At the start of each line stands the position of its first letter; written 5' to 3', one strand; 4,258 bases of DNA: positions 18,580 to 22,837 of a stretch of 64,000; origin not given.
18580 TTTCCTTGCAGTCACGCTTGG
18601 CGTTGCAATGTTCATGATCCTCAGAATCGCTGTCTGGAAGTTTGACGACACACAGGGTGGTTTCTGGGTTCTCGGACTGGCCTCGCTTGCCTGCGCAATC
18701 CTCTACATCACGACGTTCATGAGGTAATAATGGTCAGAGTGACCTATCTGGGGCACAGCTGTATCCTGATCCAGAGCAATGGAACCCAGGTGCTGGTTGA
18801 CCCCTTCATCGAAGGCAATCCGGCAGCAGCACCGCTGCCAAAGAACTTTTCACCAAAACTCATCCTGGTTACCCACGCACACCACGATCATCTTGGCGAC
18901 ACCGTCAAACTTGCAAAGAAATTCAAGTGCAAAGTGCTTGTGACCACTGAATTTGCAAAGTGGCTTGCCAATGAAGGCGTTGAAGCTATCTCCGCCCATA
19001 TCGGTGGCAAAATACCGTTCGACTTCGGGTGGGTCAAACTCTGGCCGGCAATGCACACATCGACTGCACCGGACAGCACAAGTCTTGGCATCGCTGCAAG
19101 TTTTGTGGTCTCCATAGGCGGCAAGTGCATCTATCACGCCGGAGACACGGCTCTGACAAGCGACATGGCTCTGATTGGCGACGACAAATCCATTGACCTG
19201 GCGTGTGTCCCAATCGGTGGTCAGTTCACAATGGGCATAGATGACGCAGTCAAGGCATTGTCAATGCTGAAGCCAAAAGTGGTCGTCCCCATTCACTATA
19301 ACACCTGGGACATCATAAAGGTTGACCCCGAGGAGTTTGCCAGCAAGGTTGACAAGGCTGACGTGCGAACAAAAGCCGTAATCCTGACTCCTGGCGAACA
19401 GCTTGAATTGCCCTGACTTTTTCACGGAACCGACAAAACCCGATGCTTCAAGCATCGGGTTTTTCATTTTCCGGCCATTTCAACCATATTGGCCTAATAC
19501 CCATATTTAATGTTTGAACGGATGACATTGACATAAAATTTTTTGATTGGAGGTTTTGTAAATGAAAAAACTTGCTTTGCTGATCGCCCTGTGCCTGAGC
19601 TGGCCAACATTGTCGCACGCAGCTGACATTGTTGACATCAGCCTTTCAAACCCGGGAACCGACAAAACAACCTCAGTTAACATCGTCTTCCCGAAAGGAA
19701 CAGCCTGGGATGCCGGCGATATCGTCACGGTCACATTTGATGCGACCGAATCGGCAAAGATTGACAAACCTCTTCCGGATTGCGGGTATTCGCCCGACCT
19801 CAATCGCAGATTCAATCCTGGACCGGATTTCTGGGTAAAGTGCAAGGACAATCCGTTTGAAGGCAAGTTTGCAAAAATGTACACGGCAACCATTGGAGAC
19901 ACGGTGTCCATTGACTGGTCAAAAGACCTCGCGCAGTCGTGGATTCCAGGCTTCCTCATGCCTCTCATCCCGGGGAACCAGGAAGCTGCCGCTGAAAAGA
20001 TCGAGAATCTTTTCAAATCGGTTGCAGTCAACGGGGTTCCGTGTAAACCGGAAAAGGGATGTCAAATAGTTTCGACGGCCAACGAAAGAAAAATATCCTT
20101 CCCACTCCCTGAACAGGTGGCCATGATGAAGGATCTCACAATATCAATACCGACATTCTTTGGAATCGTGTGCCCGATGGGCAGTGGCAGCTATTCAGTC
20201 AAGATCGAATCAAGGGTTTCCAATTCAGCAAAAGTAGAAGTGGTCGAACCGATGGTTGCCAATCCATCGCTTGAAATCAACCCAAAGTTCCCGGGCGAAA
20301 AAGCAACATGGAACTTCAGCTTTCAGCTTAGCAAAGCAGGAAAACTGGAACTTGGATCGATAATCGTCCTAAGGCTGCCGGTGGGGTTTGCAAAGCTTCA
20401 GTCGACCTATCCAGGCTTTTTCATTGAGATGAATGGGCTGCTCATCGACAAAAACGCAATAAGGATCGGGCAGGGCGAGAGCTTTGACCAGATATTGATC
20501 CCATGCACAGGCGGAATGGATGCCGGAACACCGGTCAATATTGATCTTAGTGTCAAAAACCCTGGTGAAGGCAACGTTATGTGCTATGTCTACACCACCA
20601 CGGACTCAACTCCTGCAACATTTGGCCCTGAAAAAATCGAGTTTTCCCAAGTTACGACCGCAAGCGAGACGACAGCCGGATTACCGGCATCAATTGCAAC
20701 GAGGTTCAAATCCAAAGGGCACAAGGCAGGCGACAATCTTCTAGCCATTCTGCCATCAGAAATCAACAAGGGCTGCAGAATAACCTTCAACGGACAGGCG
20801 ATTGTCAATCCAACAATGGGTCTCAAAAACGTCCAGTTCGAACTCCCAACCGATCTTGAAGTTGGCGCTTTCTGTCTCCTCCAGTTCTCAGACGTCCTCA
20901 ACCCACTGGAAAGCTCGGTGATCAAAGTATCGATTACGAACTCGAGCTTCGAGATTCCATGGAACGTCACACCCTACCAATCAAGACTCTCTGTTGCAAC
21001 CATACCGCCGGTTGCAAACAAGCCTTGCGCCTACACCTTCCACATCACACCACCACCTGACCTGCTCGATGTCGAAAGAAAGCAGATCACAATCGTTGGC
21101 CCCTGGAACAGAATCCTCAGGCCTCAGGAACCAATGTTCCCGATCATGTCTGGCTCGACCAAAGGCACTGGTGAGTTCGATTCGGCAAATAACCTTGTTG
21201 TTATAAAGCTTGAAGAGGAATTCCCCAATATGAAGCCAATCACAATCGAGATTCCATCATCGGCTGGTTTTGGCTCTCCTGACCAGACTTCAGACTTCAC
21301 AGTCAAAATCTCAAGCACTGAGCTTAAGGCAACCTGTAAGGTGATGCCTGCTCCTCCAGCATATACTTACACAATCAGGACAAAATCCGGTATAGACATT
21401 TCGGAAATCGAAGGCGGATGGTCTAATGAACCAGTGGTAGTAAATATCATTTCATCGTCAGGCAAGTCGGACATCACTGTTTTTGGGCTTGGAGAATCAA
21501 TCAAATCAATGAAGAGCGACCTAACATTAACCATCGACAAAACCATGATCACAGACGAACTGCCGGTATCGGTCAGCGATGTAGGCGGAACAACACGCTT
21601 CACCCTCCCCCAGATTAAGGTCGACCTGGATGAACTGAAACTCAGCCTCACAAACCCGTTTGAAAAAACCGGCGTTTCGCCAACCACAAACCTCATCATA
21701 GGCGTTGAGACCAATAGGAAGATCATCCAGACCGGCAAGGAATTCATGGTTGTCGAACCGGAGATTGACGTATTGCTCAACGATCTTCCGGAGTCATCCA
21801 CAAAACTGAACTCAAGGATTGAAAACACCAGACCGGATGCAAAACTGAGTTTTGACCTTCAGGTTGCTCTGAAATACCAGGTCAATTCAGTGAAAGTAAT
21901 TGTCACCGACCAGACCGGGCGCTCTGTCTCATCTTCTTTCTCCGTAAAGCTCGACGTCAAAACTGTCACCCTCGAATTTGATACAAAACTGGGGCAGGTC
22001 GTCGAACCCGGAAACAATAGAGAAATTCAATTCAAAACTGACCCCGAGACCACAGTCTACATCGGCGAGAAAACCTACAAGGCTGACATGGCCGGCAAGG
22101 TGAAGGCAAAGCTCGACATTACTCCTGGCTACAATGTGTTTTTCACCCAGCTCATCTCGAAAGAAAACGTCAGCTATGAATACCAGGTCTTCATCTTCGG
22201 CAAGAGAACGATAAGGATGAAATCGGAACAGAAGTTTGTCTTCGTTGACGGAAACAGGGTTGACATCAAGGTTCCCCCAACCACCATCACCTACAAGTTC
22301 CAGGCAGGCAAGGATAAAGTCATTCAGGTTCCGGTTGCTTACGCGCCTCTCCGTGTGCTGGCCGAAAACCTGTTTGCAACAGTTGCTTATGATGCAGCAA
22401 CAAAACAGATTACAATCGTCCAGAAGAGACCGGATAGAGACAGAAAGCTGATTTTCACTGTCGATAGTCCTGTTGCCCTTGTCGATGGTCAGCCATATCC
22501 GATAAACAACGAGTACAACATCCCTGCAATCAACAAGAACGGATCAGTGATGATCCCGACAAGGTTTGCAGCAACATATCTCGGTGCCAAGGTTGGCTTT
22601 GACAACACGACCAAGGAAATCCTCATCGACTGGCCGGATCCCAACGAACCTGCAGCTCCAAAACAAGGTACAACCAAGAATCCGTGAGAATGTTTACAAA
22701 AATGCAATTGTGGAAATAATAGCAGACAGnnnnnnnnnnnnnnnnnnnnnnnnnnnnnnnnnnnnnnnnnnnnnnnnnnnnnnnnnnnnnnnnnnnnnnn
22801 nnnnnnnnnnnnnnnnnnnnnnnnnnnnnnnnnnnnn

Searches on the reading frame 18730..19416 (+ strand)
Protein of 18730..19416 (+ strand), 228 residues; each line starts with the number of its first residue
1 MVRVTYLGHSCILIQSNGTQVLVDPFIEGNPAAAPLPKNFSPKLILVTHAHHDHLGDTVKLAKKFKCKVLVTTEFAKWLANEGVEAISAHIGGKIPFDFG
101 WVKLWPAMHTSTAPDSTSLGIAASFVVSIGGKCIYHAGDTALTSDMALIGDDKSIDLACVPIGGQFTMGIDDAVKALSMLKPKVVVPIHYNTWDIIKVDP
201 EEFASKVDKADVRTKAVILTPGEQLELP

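Call 10: search_protein_families(library=pfam, proteins=[window:18730-19416:+], max_evalue=0.00001)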
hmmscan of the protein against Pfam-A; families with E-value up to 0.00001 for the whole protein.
window:18730-19416:+ (228 aa): 3 families
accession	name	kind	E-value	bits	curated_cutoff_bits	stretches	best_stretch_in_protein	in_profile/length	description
PF13483.12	Lactamase_B_3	-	1.5e-26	93.7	24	1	3-189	1-160/160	Beta-lactamase superfamily domain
PF12706.13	Lactamase_B_2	-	2.5e-22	79.9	27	1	19-190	1-200/200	Beta-lactamase superfamily domain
PF00753.33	Lactamase_B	-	4e-15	56.7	22.7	1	7-188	4-195/196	Metallo-beta-lactamase superfamily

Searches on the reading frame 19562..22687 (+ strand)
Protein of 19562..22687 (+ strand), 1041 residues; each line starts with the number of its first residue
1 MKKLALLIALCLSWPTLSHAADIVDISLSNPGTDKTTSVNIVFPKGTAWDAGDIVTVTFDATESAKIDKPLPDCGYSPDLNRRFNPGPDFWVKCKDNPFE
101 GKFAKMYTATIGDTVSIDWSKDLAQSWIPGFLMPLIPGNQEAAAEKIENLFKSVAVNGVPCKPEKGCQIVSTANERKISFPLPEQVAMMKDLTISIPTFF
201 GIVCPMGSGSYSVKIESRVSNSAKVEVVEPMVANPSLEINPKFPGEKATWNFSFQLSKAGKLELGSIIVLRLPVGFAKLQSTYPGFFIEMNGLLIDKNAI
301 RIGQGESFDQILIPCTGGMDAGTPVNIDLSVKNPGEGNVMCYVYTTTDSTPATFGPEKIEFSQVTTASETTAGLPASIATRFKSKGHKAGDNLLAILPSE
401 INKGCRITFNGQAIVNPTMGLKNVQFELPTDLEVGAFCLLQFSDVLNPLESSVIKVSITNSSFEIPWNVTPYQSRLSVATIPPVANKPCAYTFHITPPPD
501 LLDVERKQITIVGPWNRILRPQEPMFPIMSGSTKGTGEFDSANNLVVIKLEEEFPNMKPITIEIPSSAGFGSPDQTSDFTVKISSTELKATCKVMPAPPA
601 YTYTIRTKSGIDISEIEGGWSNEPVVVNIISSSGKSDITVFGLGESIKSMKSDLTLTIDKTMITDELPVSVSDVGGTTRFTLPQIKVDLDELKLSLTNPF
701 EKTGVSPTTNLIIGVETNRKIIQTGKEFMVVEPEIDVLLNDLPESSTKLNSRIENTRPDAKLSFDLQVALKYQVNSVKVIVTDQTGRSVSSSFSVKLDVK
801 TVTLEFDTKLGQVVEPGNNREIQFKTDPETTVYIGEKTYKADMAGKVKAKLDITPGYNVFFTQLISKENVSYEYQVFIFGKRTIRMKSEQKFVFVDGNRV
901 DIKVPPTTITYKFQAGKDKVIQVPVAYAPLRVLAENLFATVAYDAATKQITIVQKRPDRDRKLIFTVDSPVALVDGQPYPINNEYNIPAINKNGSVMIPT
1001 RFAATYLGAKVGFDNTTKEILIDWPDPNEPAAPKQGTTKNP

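Call 10: search_protein_families(library=pfam, proteins=[window:19562-22687:+], max_evalue=0.00001)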
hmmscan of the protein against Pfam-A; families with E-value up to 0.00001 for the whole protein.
window:19562-22687:+ (1041 aa): 1 family
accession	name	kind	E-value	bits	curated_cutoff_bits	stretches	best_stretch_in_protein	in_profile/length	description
PF07833.16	Cu_amine_oxidN1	-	1.5e-16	60.7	24.2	1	926-1022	20-108/108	Copper amine oxidase N-terminal domain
